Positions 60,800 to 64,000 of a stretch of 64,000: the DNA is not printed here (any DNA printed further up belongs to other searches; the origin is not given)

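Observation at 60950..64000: Giant secreted protein made of an RCC1 propeller plus a long array of ephrin-receptor-like Cys-rich repeats (eukaryote-type modules in an archaeon)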

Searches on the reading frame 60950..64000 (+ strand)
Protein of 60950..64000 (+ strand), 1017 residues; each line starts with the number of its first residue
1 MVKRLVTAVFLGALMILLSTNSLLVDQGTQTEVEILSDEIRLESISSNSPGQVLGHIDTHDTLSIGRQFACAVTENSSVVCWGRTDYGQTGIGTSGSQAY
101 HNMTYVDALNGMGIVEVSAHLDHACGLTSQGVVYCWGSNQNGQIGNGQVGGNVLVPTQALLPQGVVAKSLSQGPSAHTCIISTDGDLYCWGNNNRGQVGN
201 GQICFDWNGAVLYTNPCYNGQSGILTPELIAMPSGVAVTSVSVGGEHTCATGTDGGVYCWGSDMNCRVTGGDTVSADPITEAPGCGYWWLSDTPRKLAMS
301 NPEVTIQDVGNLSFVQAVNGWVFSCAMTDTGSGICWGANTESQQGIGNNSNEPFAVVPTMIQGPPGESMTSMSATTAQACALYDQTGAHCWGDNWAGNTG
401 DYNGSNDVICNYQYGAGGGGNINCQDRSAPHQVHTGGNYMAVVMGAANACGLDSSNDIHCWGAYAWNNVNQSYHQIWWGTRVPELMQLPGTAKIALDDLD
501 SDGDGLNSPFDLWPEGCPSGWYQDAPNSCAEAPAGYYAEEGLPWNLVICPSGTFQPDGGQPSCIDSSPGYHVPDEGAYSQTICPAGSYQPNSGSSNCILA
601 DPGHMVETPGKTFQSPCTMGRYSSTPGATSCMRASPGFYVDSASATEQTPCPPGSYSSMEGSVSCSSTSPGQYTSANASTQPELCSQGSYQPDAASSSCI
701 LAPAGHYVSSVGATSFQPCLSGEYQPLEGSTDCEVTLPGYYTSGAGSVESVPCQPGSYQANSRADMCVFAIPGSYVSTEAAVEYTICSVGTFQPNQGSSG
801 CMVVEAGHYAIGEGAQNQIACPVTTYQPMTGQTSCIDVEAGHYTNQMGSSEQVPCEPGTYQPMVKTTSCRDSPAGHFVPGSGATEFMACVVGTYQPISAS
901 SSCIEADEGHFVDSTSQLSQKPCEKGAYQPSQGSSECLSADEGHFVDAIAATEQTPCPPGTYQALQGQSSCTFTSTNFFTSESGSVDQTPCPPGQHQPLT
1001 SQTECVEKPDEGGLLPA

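Call 5: search_protein_families(library=pfam, proteins=[window:60950-64000:+], max_evalue=1)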
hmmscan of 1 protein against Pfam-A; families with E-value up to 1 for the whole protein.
window:60950-64000:+ (1017 aa): 6 families
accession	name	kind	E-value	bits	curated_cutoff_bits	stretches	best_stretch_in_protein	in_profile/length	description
PF25390.1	WD40_RLD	-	5.8e-46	157.9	150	2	60-272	91-282/363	RCC1-like domain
PF07699.19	Ephrin_rec_like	-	5.5e-39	132.2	23.1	11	684-719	13-48/48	Tyrosine-protein kinase ephrin type A/B receptor-like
PF13540.12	RCC1_2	-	4.2e-35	119.1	22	6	175-197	8-30/30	Regulator of chromosome condensation (RCC1) repeat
PF00415.24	RCC1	-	5.9e-20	72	21.7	3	184-250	1-49/50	Regulator of chromosome condensation (RCC1) repeat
PF25384.1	Alsin_RLD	-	1.9e-07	31.2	100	2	82-146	247-309/405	Alsin RCC1-like domain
PF20082.4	DUF6476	-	0.0037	17.6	24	0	224-262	41-79/91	Family of unknown function (DUF6476)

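Call 6: search_protein_families(library=ncbifam, proteins=[window:60950-64000:+], max_evalue=1)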
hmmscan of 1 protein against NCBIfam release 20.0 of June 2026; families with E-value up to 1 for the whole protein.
window:60950-64000:+ (1017 aa): 0 families

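Call 11: find_homologous_proteins(query=window:60950-64000:+)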
Query window:60950-64000:+ (1017 aa): 656 proteins with E <= 0.001 among 8000 candidates; the best 120 are listed.
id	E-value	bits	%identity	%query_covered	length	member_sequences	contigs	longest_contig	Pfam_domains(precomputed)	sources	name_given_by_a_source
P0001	0.0e+0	2293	96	100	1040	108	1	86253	PF00415.25,PF13540.13,PF07699.20,PF25384.2,PF25390.2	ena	-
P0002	0.0e+0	2031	85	100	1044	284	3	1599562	PF00415.25,PF13540.13,PF07699.20,PF25384.2,PF25390.2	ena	-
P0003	0.0e+0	1886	78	100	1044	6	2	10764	PF00415.25,PF13540.13,PF07699.20,PF25384.2,PF25390.2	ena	-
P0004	0.0e+0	1661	70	100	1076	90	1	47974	PF00415.25,PF13540.13,PF07699.20,PF25384.2,PF25390.2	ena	-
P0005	0.0e+0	1259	55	100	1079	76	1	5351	PF00415.25,PF13540.13,PF07699.20,PF25390.2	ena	-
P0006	0.0e+0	1229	54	100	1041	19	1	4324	PF00415.25,PF13540.13,PF07699.20,PF25384.2,PF25390.2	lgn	-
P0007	3.2e-157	543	31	99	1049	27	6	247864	PF00415.25,PF13540.13,PF07699.20,PF25384.2,PF25390.2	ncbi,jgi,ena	-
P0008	5.1e-157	543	32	99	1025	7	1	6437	PF00415.25,PF13540.13,PF07699.20,PF25384.2,PF25390.2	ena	-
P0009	7.3e-142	493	30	41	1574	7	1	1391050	PF12476.14,PF00415.25,PF13540.13,PF25384.2,PF25390.2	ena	-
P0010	6.4e-130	453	27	42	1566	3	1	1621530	PF12476.14,PF00415.25,PF13540.13,PF25384.2,PF25390.2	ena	-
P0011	1.1e-124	436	27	41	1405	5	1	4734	PF00415.25,PF13540.13,PF25384.2,PF25390.2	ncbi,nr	ncbi:MAG: hypothetical protein EBQ56_00920, partial [Proteobacteria bacterium]|nr:hypothetical prote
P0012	1.5e-124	435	25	42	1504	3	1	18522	PF00415.25,PF13540.13,PF25384.2,PF25390.2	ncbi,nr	ncbi:MAG: hypothetical protein FJ040_03295 [Chloroflexi bacterium]|nr:hypothetical protein [Chlorofl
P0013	5.4e-122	427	27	53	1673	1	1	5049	PF00415.25,PF20082.5,PF00028.24,PF13540.13,PF07699.20,PF25384.2,PF25390.2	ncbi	ncbi:MAG: hypothetical protein ACPGN8_06730, partial [Candidatus Thalassarchaeaceae archaeon]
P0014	1.1e-120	422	29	42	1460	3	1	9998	PF00415.25,PF13540.13,PF25384.2,PF25390.2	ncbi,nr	ncbi:MAG: hypothetical protein NT020_13155 [Chloroflexales bacterium]|nr:hypothetical protein [Chlor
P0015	2.6e-112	395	29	40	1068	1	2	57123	PF00415.25,PF13540.13,PF25384.2,PF25390.2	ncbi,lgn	-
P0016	1.6e-101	359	29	41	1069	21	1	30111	PF00415.25,PF20082.5,PF13540.13,PF25384.2,PF25390.2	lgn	-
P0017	7.6e-101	357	27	41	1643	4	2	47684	PF00415.25,PF13540.13,PF25384.2,PF16656.12,PF25390.2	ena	-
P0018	1.7e-98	349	29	40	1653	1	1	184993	PF00415.25,PF13540.13,PF25384.2,PF25390.2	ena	-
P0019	2.3e-97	345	29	41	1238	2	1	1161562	PF00415.25,PF13540.13,PF25384.2,PF25390.2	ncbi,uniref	ncbi:RCC1 domain-containing protein [Bdellovibrio sp. GT3]|uniref:RCC1 domain-containing protein n=1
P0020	1.2e-96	343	28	40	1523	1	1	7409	PF11617.14,PF00415.25,PF13540.13,PF25384.2,PF25390.2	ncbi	-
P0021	8.3e-96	340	30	41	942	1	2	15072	PF00415.25,PF13540.13,PF25384.2,PF25390.2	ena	-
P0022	1.4e-92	329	30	39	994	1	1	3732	PF00415.25,PF20082.5,PF13540.13,PF25384.2,PF25390.2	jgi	jgi:alpha-tubulin suppressor-like RCC1 family protein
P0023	2.1e-92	329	28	40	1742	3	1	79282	PF00415.25,PF20082.5,PF13540.13,PF07699.20,PF25384.2,PF25390.2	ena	-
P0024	2.0e-91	326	29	41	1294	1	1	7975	PF00415.25,PF13540.13,PF25384.2,PF25390.2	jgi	-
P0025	2.0e-90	322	26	41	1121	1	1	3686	PF11617.14,PF00415.25,PF13540.13,PF25384.2,PF25390.2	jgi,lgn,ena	-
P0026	1.3e-89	320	29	43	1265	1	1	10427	PF01551.30,PF00415.25,PF13540.13,PF25384.2,PF25390.2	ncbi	-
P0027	1.8e-89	319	29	42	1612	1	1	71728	PF13229.13,PF00415.25,PF13540.13,PF25384.2,PF00041.28,PF05048.20,PF25390.2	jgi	jgi:alpha-tubulin suppressor-like RCC1 family protein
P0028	2.1e-89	319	28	41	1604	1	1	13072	PF13229.13,PF00415.25,PF13540.13,PF25384.2,PF00041.28,PF25390.2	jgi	jgi:alpha-tubulin suppressor-like RCC1 family protein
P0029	3.7e-89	318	25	45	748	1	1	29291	PF00415.25,PF13540.13,PF25384.2,PF25390.2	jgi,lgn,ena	-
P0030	6.8e-89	317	29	35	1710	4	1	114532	PF00415.25,PF13540.13,PF25384.2,PF25390.2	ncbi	ncbi:MAG: hypothetical protein R3F39_08610 [Myxococcota bacterium]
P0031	2.5e-88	315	27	44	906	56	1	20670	PF00415.25,PF13540.13,PF25384.2,PF25390.2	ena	-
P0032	5.1e-88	314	31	39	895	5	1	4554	PF00415.25,PF13540.13,PF25384.2,PF25390.2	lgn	-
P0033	5.6e-88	314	28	40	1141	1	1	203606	PF00415.25,PF13540.13,PF25384.2,PF25390.2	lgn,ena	-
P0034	8.1e-88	314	27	44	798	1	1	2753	PF00415.25,PF13540.13,PF25384.2,PF25390.2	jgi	jgi:alpha-tubulin suppressor-like RCC1 family protein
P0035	6.9e-87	311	25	39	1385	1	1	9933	PF00415.25,PF13385.14,PF13540.13,PF25384.2,PF25390.2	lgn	-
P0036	8.3e-86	307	27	33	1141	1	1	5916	PF00415.25,PF13540.13,PF25384.2,PF25390.2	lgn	-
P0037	1.9e-84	303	29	44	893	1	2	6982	PF00415.25,PF13540.13,PF25384.2,PF25390.2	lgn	-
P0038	2.6e-84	302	27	41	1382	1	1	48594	PF00415.25,PF01650.24,PF18998.7,PF13540.13,PF25384.2,PF25390.2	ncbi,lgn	ncbi:MAG: C13 family peptidase [Chloroflexota bacterium]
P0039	3.7e-84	302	28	45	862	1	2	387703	PF00415.25,PF13540.13,PF25384.2,PF25390.2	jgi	jgi:alpha-tubulin suppressor-like RCC1 family protein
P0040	6.0e-84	301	32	35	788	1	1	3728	PF00415.25,PF13540.13,PF25384.2,PF25390.2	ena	-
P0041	6.1e-84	301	30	39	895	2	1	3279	PF00415.25,PF13540.13,PF25384.2,PF25390.2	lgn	-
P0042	8.7e-84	300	32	35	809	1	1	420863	PF00415.25,PF13540.13,PF25384.2,PF25390.2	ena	-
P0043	1.3e-83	300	29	41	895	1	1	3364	PF00415.25,PF13540.13,PF25384.2,PF25390.2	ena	-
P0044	1.9e-83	299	29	41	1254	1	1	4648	PF00415.25,PF13540.13,PF25384.2,PF28492.1,PF25390.2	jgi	jgi:alpha-tubulin suppressor-like RCC1 family protein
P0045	4.6e-83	298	28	41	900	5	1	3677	PF00415.25,PF13540.13,PF25384.2,PF25390.2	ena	-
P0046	1.5e-82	296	29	40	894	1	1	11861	PF00415.25,PF13540.13,PF25384.2,PF25390.2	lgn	-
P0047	1.6e-82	296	27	40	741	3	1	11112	PF00415.25,PF13540.13,PF25384.2,PF25390.2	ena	-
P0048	1.7e-82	296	27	40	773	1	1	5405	PF00415.25,PF13540.13,PF25384.2,PF25390.2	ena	-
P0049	2.4e-81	292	30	39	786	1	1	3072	PF00415.25,PF13540.13,PF25384.2,PF25390.2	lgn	-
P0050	4.6e-81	291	27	40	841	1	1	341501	PF00415.25,PF13540.13,PF25384.2,PF25390.2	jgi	jgi:alpha-tubulin suppressor-like RCC1 family protein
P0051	7.3e-81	291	29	40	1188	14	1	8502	PF00415.25,PF13540.13,PF25384.2,PF13403.12,PF25390.2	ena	-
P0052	7.8e-81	291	33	39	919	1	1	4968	PF00415.25,PF13540.13,PF25384.2,PF25390.2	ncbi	-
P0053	1.3e-80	290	29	41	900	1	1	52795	PF00415.25,PF13540.13,PF25384.2,PF25390.2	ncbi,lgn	-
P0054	3.2e-80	289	28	39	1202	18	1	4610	PF11617.14,PF00415.25,PF13540.13,PF25384.2,PF25390.2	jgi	jgi:alpha-tubulin suppressor-like RCC1 family protein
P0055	4.1e-80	288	29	40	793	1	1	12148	PF00415.25,PF13540.13,PF25384.2,PF25390.2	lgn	-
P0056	1.5e-79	286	26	49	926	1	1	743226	PF00415.25,PF13540.13,PF25384.2,PF25390.2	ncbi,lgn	ncbi:MAG: RCC1 repeat-containing protein [Chloroflexota bacterium]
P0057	1.9e-79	286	29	41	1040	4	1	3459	PF00415.25,PF13540.13,PF25384.2,PF25390.2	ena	-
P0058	2.3e-79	286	30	42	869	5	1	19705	PF00415.25,PF13540.13,PF25384.2,PF25390.2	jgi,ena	-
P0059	2.3e-79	286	25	41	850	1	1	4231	PF00415.25,PF13540.13,PF25384.2,PF25390.2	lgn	-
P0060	6.0e-78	281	32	35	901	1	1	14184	PF00415.25,PF13540.13,PF25384.2,PF25390.2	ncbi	-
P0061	6.7e-78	281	28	41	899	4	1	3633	PF00415.25,PF13540.13,PF25384.2,PF25390.2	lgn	-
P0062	1.1e-77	280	29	39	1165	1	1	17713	PF00415.25,PF16640.12,PF13540.13,PF25384.2,PF25390.2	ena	-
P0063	1.3e-77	280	28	41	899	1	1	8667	PF00415.25,PF13540.13,PF25384.2,PF25390.2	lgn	-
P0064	2.6e-77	279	25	42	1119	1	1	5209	PF00415.25,PF13540.13,PF25384.2,PF25390.2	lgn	-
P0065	2.7e-77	279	29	39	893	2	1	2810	PF00415.25,PF13540.13,PF25384.2,PF25390.2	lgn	-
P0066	5.3e-77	278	28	41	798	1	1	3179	PF00415.25,PF13540.13,PF25384.2,PF25390.2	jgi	jgi:alpha-tubulin suppressor-like RCC1 family protein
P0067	6.8e-77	277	29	35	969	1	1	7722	PF00415.25,PF13540.13,PF25384.2,PF25390.2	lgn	-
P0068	1.1e-76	277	29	41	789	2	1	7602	PF00415.25,PF13540.13,PF25384.2,PF25390.2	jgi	jgi:alpha-tubulin suppressor-like RCC1 family protein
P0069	1.5e-76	276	28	45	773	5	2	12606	PF00415.25,PF13540.13,PF25384.2,PF25390.2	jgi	jgi:alpha-tubulin suppressor-like RCC1 family protein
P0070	1.6e-76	276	30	41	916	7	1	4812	PF00415.25,PF13540.13,PF25384.2,PF25390.2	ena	-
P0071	2.1e-76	276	31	33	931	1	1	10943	PF00415.25,PF13540.13,PF25384.2,PF25390.2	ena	-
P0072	2.2e-76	276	28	45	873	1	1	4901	PF00415.25,PF13540.13,PF25384.2,PF25390.2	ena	-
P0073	3.3e-76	275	30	40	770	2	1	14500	PF00415.25,PF13540.13,PF25384.2,PF25390.2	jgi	jgi:alpha-tubulin suppressor-like RCC1 family protein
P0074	3.7e-76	275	28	42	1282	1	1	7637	PF00415.25,PF13540.13,PF25384.2,PF25390.2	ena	-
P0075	3.9e-76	275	29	45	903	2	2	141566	PF00415.25,PF13540.13,PF25384.2,PF25390.2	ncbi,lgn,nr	ncbi:MAG: RCC1 repeat-containing protein [Caldilinea sp. CFX5]|nr:RCC1 repeat-containing protein [Ca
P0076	5.3e-76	275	26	40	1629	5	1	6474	PF00415.25,PF13540.13,PF25384.2,PF25390.2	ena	-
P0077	7.3e-76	274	28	40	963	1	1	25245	PF00415.25,PF13540.13,PF25384.2,PF25390.2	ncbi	-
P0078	1.2e-75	273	32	35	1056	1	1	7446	PF01839.30,PF00415.25,PF13517.13,PF13540.13,PF25384.2,PF25390.2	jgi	jgi:alpha-tubulin suppressor-like RCC1 family protein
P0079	2.0e-75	273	27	40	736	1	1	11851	PF00415.25,PF13540.13,PF25384.2,PF25390.2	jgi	jgi:alpha-tubulin suppressor-like RCC1 family protein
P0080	2.6e-75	272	28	39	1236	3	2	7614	PF13205.13,PF02369.23,PF00415.25,PF13540.13,PF02368.25,PF25384.2,PF25390.2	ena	-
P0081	3.8e-75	272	29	42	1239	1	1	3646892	PF00415.25,PF13540.13,PF25384.2,PF25390.2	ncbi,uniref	ncbi:hypothetical protein [Bdellovibrio sp. HCB288]|uniref:RCC1 domain-containing protein n=1 Tax=Bd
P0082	4.2e-75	272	27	39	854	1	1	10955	PF00415.25,PF26696.1,PF13540.13,PF25390.2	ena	-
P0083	1.0e-74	270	31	34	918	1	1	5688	PF00415.25,PF13540.13,PF25384.2,PF25390.2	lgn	-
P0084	1.7e-74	270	28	40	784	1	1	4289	PF00415.25,PF13540.13,PF25384.2,PF25390.2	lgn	-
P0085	1.9e-74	269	31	35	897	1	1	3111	PF00415.25,PF13540.13,PF25384.2,PF25390.2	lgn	-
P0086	3.1e-74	269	29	41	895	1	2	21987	PF00415.25,PF13540.13,PF25384.2,PF25390.2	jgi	jgi:alpha-tubulin suppressor-like RCC1 family protein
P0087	1.7e-73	266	26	41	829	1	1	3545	PF00415.25,PF13540.13,PF25384.2,PF25390.2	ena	-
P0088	3.2e-73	265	32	34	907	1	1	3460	PF00415.25,PF13540.13,PF25384.2,PF25390.2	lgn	-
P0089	4.8e-73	265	28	37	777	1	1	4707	PF25048.2,PF00415.25,PF13540.13,PF25384.2,PF25390.2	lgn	-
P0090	7.3e-73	264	27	42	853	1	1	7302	PF00415.25,PF13540.13,PF25384.2,PF25390.2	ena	-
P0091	9.0e-73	264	31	39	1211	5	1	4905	PF00415.25,PF03160.21,PF13540.13,PF25384.2,PF25390.2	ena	-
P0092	3.6e-72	262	27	41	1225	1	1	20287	PF00415.25,PF13540.13,PF25384.2,PF25390.2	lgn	-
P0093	2.8e-71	259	28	39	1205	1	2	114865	PF00801.27,PF00415.25,PF13385.14,PF13540.13,PF25384.2,PF18911.7,PF25390.2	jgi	jgi:alpha-tubulin suppressor-like RCC1 family protein/PKD repeat protein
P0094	6.6e-71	258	29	33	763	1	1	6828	PF00415.25,PF13540.13,PF25384.2,PF25390.2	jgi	-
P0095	1.0e-70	257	27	41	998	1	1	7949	PF00801.27,PF00415.25,PF13540.13,PF25384.2,PF18911.7,PF25390.2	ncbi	-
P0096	1.0e-70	257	31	36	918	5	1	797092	PF00415.25,PF13540.13,PF25384.2,PF25390.2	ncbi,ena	-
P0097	1.2e-70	257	30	41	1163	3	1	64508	PF00415.25,PF13540.13,PF25384.2,PF25390.2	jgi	jgi:alpha-tubulin suppressor-like RCC1 family protein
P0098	2.3e-70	256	28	41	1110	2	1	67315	PF00415.25,PF13540.13,PF25384.2,PF25390.2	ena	-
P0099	5.2e-70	255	28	40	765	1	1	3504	PF00415.25,PF13540.13,PF25384.2,PF25390.2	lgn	-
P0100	6.4e-70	254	28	40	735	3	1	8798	PF00415.25,PF13540.13,PF25384.2,PF25390.2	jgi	-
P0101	7.5e-70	254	32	34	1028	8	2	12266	PF00415.25,PF13540.13,PF25384.2,PF25390.2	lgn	-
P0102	1.0e-69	254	30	33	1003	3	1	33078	PF00415.25,PF13540.13,PF25384.2,PF00041.28,PF25390.2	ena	-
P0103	2.1e-69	253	31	40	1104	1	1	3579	PF26182.1,PF02369.23,PF00415.25,PF13540.13,PF22359.3,PF02368.25,PF25384.2,PF26918.1,PF25390.2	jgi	jgi:alpha-tubulin suppressor-like RCC1 family protein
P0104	3.3e-69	252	28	40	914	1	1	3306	PF00415.25,PF13540.13,PF25384.2,PF25390.2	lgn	-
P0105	3.4e-69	252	26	38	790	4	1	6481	PF00415.25,PF13540.13,PF25384.2,PF25390.2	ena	-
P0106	5.6e-69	251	28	40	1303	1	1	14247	PF11617.14,PF00415.25,PF13540.13,PF25384.2,PF25390.2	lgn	-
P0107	1.1e-68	250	32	39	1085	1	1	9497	PF00415.25,PF13540.13,PF25384.2,PF25390.2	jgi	jgi:cysteine-rich repeat protein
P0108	1.1e-68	250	30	35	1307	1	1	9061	PF00415.25,PF13540.13,PF25384.2,PF25390.2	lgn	-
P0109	4.1e-68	248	31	39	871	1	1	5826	PF00415.25,PF13540.13,PF25384.2,PF25390.2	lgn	-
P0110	6.7e-68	248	27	35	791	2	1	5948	PF00415.25,PF13540.13,PF25384.2,PF25390.2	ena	-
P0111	7.8e-68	247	28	35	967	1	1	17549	PF00415.25,PF13540.13,PF25384.2,PF25390.2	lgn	-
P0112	1.2e-67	247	27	41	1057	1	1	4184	PF00415.25,PF13540.13,PF25384.2,PF25390.2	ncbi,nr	ncbi:MAG TPA: hypothetical protein DCM67_05425, partial [Propionibacteriaceae bacterium]|nr:hypothet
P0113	1.3e-67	247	26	44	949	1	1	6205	PF00415.25,PF13540.13,PF25384.2,PF25390.2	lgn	-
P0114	2.0e-67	246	28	34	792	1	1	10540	PF00415.25,PF13540.13,PF25384.2,PF25390.2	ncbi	-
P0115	2.3e-67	246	29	44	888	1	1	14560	PF00415.25,PF13540.13,PF25384.2,PF25390.2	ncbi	-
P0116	2.9e-67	246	30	34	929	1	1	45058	PF00415.25,PF13540.13,PF02368.25,PF25384.2,PF25390.2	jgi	-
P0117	5.9e-67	245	30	44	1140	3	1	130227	PF00415.25,PF13540.13,PF25384.2,PF25390.2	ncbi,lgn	-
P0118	3.2e-66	242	30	33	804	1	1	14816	PF00415.25,PF13540.13,PF25384.2,PF25390.2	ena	-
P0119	4.6e-66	242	27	41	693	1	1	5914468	PF00415.25,PF13540.13,PF25384.2,PF25390.2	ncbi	ncbi:MAG: hypothetical protein QM820_13490 [Minicystis sp.]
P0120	1.2e-65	240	27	33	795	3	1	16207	PF00415.25,PF13540.13,PF25384.2,PF25390.2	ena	-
